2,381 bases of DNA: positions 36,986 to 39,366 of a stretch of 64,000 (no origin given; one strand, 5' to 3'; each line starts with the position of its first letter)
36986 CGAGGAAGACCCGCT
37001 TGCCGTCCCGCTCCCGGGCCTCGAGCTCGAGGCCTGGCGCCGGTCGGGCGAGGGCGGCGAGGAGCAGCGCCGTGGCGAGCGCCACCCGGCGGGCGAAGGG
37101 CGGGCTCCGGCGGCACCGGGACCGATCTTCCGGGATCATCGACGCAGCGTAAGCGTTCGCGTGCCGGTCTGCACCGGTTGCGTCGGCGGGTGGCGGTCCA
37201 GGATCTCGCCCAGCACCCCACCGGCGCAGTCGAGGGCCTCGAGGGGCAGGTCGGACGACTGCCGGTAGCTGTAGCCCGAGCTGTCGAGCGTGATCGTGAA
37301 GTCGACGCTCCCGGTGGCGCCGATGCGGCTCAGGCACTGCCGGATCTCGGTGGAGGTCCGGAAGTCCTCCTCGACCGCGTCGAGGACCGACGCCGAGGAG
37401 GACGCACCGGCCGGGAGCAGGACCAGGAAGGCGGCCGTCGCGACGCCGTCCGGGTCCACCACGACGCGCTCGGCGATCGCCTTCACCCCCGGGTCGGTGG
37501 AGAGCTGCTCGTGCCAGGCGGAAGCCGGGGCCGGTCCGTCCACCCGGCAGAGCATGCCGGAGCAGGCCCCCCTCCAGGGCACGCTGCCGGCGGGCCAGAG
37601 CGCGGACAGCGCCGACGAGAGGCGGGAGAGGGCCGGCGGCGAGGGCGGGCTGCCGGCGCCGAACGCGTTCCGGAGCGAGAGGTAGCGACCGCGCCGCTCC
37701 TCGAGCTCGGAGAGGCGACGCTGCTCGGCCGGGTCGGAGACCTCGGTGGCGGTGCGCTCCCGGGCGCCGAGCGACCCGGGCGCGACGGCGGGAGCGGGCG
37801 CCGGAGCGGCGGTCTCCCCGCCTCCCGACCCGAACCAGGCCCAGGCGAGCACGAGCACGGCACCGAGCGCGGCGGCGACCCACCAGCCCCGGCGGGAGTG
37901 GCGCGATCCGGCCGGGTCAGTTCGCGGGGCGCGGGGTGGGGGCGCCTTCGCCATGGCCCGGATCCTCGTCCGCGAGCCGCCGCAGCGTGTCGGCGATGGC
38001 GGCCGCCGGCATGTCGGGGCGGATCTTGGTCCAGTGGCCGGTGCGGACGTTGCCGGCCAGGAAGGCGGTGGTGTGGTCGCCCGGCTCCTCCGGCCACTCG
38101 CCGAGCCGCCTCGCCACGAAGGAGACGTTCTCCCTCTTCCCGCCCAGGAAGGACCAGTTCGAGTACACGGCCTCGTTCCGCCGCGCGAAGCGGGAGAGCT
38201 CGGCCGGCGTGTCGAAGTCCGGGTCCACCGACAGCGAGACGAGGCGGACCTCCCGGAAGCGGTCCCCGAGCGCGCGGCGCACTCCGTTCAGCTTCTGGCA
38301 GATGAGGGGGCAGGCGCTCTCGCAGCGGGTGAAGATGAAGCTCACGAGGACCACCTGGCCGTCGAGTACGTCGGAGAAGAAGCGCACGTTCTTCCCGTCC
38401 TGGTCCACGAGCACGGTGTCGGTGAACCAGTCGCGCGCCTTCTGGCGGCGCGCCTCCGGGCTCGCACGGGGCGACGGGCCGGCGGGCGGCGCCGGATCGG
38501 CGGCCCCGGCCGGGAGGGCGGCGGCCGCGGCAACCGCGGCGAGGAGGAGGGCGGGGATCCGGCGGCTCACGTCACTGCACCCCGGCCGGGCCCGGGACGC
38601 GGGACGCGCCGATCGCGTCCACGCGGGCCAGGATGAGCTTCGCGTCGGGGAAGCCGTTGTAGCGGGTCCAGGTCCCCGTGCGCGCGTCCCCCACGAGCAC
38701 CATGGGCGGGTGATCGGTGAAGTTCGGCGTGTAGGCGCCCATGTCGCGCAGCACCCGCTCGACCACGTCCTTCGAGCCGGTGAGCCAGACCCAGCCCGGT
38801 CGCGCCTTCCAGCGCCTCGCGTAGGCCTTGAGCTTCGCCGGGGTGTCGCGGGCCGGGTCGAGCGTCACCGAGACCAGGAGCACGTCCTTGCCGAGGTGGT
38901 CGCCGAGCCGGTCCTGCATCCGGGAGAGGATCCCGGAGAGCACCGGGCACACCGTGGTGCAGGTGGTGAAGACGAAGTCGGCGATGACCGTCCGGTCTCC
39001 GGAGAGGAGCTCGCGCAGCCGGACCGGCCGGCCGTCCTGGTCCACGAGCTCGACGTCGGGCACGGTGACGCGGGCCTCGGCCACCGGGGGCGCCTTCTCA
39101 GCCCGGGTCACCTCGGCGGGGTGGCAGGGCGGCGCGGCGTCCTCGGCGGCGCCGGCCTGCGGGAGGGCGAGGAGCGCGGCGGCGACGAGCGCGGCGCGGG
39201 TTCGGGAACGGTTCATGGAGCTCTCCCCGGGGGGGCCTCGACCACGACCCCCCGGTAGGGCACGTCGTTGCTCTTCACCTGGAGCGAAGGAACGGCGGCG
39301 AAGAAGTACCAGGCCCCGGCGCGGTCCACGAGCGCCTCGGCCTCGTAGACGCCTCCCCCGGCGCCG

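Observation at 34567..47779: Seven-gene, fully exported, translationally coupled operon built around a 2,199-aa multicopper-oxidase-like protein: candidate undescribed periplasmic metal/electron-oxidising system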

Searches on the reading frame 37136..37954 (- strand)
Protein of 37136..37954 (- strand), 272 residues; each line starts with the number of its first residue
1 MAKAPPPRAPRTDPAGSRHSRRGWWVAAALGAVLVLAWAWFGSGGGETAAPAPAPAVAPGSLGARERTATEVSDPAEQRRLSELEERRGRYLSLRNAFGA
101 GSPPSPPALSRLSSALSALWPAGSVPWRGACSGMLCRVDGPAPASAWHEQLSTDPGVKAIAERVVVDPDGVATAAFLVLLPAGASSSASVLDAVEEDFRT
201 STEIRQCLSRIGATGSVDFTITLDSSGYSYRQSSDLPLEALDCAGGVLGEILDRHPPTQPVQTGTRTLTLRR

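Call 6: search_protein_families(library=pfam, proteins=[window:37136-37954:-], max_evalue=0.01)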
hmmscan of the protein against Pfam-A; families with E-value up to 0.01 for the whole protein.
window:37136-37954:- (272 aa): 0 families

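Call 7: search_protein_families(library=ncbifam, proteins=[window:37136-37954:-], max_evalue=0.01)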
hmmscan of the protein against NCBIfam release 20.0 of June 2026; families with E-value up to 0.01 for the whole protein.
window:37136-37954:- (272 aa): 1 family
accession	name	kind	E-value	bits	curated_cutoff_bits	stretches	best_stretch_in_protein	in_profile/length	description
NF058595.1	invert_tail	domain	0.0065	16.8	37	0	16-60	45-89/113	lipo-invert putative C-terminal anchoring domain-containing protein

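Call 31: find_homologous_proteins(query=window:37136-37954:-, max_evalue=0.001)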
Query window:37136-37954:- (272 aa): 17 proteins with E <= 0.001 among 8000 candidates.
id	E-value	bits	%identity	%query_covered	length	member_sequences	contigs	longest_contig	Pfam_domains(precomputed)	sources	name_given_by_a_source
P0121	2.0e-172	590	100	100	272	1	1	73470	-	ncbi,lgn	-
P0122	1.5e-100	354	64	100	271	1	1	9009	-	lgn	-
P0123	1.5e-93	331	71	76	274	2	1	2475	-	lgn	-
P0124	9.8e-88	312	59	99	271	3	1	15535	-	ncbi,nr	ncbi:MAG TPA: hypothetical protein VFM53_05135 [Anaeromyxobacteraceae bacterium]|nr:hypothetical pro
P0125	7.4e-87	309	59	96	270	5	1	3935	-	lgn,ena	-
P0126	2.0e-82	295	53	100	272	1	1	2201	-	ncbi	-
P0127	2.1e-82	294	63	76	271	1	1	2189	-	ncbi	-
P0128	2.1e-82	294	53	100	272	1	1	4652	-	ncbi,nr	ncbi:MAG TPA: hypothetical protein VFM45_00275 [Anaeromyxobacteraceae bacterium]|nr:hypothetical pro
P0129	8.1e-81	289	62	76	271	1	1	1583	-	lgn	-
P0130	5.3e-80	287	64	76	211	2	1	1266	-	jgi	jgi:hypothetical protein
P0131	4.7e-78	280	60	82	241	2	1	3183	-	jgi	jgi:hypothetical protein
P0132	2.6e-77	278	56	97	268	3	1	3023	-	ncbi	-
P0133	1.3e-76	275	60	79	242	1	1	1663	-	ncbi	ncbi:MAG: hypothetical protein WB493_00470, partial [Anaeromyxobacteraceae bacterium]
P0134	4.8e-76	274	52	100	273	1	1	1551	-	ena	-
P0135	2.5e-75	271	51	100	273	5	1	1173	-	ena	-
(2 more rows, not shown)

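Call 38: predict_structure(alignment_id=A2)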
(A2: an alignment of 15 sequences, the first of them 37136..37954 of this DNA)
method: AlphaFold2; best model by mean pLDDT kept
length: 272 residues; sequences in the alignment: 15
mean_pLDDT: 81.1   pTM: 0.63
mean pLDDT of the five models: 81.1, 79.5, 79.2, 78.3, 77.9
residues with pLDDT >= 90: 159; 70-90: 41; 50-70: 35; < 50: 37
segments of 3 or more residues with pLDDT < 50: 1-3, 11-20, 42-63
pLDDT, mean of each block of 10 residues (from residue 1): 50 39 56 57 39 40 53 82 94 95 93 95 91 96 89 93 91 93 91 96 92 94 93 94 95 93 94 87
secondary structure, 60 per line:
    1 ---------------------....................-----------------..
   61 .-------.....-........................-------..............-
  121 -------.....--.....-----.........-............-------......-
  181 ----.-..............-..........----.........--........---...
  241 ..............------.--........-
elements in order: H22-41 H69-73 H75-98 H106-119 E128-132 E135-139 H145-153 H155-160 E161-166 E174-179 H187-200 H202-211 E216-224 E227-234 H238-254 E264-271

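Call 39: search_protein_representatives(alignment_id=A2)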
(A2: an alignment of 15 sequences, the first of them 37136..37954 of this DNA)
Query: 15 sequences, 271 profile positions. Proteins with E-value up to 0.001 (for the whole library): 54; up to 1e-10: 30; up to 1e-30: 21. The best 54 are listed.
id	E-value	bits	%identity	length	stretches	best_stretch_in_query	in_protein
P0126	3.3e-127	439.8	-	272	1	1-271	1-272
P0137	4.8e-123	426.2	-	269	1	1-271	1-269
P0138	2.3e-79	282.9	-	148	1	124-271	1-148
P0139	1.2e-75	270.8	-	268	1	8-271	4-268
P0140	1.7e-66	240.7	-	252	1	24-271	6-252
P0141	1.3e-55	205.0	-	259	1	15-218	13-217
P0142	9.7e-53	195.6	-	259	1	28-270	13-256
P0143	3.5e-50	187.2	-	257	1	26-270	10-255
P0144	2.5e-47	177.9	-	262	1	41-267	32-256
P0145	7.0e-47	176.4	-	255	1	23-270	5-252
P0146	1.1e-45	172.5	-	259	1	24-270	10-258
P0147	1.4e-45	172.1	-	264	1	26-270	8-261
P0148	1.1e-44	169.3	-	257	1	25-269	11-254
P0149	4.6e-44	167.2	-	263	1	27-268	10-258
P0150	2.2e-40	155.1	-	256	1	26-270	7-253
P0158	2.2e-29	119.0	-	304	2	173-251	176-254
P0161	1.5e-23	99.9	-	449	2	180-234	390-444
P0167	2.7e-09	53.1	-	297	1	46-226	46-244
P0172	1.8e-06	43.9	-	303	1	92-237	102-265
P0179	1.8e-04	37.4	-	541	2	119-225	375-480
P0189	9.5e-04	35.0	-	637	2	128-226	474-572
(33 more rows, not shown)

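Call 41: search_protein_families(library=pfam, proteins=[P0161, P0179, P0189, P0158, P0167, P0172], max_evalue=0.01)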
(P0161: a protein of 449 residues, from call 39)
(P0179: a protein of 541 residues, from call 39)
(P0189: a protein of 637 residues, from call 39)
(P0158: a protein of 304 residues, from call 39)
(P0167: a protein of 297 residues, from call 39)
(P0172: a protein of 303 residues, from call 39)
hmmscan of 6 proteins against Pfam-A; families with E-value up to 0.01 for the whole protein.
P0161 (449 aa): 1 family
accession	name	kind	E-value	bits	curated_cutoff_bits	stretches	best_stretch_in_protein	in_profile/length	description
PF02630.20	SCO1-SenC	-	0.00013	22.4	22.8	1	56-104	6-52/134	SCO1/SenC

P0179 (541 aa): 2 families
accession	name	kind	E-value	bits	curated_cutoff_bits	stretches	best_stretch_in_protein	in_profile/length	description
PF04545.22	Sigma70_r4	-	3.7e-06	26.8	24.1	1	1-38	12-49/50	Sigma-70, region 4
PF08281.18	Sigma70_r4_2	-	0.0011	19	25.7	1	1-33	18-50/54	Sigma-70, region 4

P0189 (637 aa): 3 families
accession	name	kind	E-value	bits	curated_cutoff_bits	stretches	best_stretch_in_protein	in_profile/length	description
PF08281.18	Sigma70_r4_2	-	1.8e-08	34.3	25.7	1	104-154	4-54/54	Sigma-70, region 4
PF04542.20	Sigma70_r2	-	6e-08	32.8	24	1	16-72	8-70/71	Sigma-70 region 2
PF04545.22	Sigma70_r4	-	1.2e-05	25.2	24.1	1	110-156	4-50/50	Sigma-70, region 4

P0158 (304 aa): 0 families

P0167 (297 aa): 0 families

P0172 (303 aa): 0 families

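Call 42: fold_search(model_id=the predicted structure, library=pdb)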
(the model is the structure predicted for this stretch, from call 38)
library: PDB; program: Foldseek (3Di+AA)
matches with E <= 10: 539; with E <= 0.001: 0
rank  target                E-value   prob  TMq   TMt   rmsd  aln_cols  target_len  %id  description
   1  6sly_MODEL_1_A        3.6e-02  1.00  0.25  0.56   5.1        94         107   14  NMR solution structure of Helicobacter pylori TonB-CTD (residues 179-285) (released 2020-03-25)
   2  5lw8_MODEL_1_A        1.3e-01  0.80  0.20  0.45   5.4        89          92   12  NMR solution structure of Helicobacter pylori TonB-CTD (residues 194-285) (released 2016-10-19)
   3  4qe0_A                1.3e-01  0.16  0.18  0.25  15.5       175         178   12  Crystal structure of a DUF5043 family protein (BACUNI_01052) from Bacteroides uniformis ATCC 8492 at 1.85 A resolution (released 2014-07-09)
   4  5kt5_A                1.9e-01  0.38  0.16  0.12  10.2        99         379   15  Teranry complex of human DNA polymerase iota R96G inserting dCMPNPP opposite template G in the presence of Mn2+ (released 2016-08-31)
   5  8yl8_C                2.0e-01  0.51  0.18  0.23  12.8       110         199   18  Crystal structure of the de novo designed protein 200 AA in the crystal form 2 (released 2024-10-16)
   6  3q8r_B                2.9e-01  0.35  0.16  0.13  10.2       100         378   12  Human DNA polymerase iota incorporating dGTP opposite 8-oxo-guanine (released 2011-02-23)
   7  4qe0_B                3.2e-01  0.08  0.15  0.22  15.3       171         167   12  Crystal structure of a DUF5043 family protein (BACUNI_01052) from Bacteroides uniformis ATCC 8492 at 1.85 A resolution (released 2014-07-09)
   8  8yl4_A                3.4e-01  0.44  0.17  0.23   8.7        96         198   19  Crystal structure of the de novo designed protein 200 AA in the crystal form 1 (released 2024-10-16)
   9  6bs1_A                3.4e-01  0.23  0.13  0.09   9.9        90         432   11  Crystal Structure of Human DNA polymerase kappa in complex with DNA containing the major cisplatin lesion (released 2018-08-22)
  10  3in5_A                3.7e-01  0.18  0.13  0.09  10.3        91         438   10  Structure of human DNA polymerase kappa inserting dATP opposite an 8-oxoG DNA lesion (released 2009-09-08)
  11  8yl8_A                3.9e-01  0.16  0.14  0.18  12.4       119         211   18  Crystal structure of the de novo designed protein 200 AA in the crystal form 2 (released 2024-10-16)
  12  7zc8_B                4.1e-01  0.35  0.17  0.41   4.0        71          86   14  Crystal structure of the C-terminal domain of FusB, a TonB homologue (released 2022-08-17)
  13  2m2k_MODEL_1_A        4.4e-01  0.28  0.18  0.30   6.5       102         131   19  The structure of HasB CTD (released 2013-04-10)
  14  8yl4_B                4.4e-01  0.25  0.16  0.20   7.1        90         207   20  Crystal structure of the de novo designed protein 200 AA in the crystal form 1 (released 2024-10-16)
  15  2oh2_A                4.4e-01  0.12  0.12  0.09   9.8        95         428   15  Ternary Complex of Human DNA Polymerase (released 2007-02-27)
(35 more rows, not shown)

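Call 62: search_solved_structures(query=window:37136-37954:-, max_evalue=10)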
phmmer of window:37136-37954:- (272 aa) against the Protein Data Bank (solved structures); distinct sequences matched with E-value up to 10: 1.
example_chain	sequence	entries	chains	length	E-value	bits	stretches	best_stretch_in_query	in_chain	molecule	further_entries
1pmr_A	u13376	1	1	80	0.98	11.8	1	142-211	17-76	DIHYDROLIPOYL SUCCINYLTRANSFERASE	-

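Call 65: find_encoding_contigs(protein=P0124, flank=10000, max_places=2)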
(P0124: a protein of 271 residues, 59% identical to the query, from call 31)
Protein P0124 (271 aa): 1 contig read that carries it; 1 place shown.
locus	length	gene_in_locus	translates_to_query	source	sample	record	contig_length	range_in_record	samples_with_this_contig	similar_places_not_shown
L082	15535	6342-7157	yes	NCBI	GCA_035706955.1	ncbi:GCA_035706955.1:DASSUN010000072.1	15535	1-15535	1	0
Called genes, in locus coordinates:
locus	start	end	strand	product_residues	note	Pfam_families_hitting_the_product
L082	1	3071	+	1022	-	?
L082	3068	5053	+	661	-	PF02239:Cytochrom_D1 (faint), PF10282:Lactonase (faint), PF22494:choice_anch_I (faint), PF25174:Beta-prop_THOC3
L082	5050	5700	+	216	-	PF00578:AhpC-TSA (weak), PF02630:SCO1-SenC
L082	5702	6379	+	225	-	PF02630:SCO1-SenC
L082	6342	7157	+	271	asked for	-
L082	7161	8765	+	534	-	PF00034:Cytochrom_C (weak), PF13433:Peripla_BP_5 (weak), PF13458:Peripla_BP_6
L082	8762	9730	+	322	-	PF13623:SurA_N_2 (weak), PF13624:SurA_N_3, PF13145:Rotamase_2, PF13616:Rotamase_3, PF00639:Rotamase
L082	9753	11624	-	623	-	PF04055:Radical_SAM (faint), PF08497:Radical_SAM_N, PF11842:DUF3362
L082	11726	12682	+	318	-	PF22478:DUF6982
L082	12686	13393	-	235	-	PF01694:Rhomboid (weak)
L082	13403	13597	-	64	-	-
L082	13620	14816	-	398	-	PF00108:Thiolase_N, PF02803:Thiolase_C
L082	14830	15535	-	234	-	?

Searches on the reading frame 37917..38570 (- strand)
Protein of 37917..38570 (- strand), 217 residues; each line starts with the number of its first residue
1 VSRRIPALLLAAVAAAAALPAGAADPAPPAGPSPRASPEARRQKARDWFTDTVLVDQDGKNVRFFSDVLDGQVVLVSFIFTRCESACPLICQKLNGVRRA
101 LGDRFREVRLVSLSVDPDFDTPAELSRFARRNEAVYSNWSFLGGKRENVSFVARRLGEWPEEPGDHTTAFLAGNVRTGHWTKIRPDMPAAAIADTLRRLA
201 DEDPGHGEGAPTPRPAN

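Call 6: search_protein_families(library=pfam, proteins=[window:37917-38570:-], max_evalue=0.01)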
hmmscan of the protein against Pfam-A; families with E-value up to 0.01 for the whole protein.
window:37917-38570:- (217 aa): 1 family
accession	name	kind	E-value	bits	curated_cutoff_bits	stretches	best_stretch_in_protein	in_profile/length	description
PF02630.20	SCO1-SenC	-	3.3e-16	59.9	22.8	1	54-154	6-101/134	SCO1/SenC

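Call 7: search_protein_families(library=ncbifam, proteins=[window:37917-38570:-], max_evalue=0.01)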
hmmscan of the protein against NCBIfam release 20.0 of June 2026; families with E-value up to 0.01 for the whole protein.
window:37917-38570:- (217 aa): 0 families

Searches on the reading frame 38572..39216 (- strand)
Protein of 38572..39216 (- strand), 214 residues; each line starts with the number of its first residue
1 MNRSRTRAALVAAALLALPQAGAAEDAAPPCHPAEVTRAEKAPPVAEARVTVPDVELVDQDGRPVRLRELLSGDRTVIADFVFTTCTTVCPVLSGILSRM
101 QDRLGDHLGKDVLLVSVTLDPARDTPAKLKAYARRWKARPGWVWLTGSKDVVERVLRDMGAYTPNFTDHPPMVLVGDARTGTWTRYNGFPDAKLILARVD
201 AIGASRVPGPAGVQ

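Call 6: search_protein_families(library=pfam, proteins=[window:38572-39216:-], max_evalue=0.01)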
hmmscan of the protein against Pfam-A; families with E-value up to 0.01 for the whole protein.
window:38572-39216:- (214 aa): 2 families
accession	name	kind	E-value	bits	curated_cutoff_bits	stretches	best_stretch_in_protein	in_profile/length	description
PF02630.20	SCO1-SenC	-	7.3e-19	68.5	22.8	1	56-167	5-111/134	SCO1/SenC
PF00578.27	AhpC-TSA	-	4.9e-05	23.7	26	1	51-164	4-103/124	AhpC/TSA family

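Call 7: search_protein_families(library=ncbifam, proteins=[window:38572-39216:-], max_evalue=0.01)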
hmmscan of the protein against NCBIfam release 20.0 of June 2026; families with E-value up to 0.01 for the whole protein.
window:38572-39216:- (214 aa): 0 families
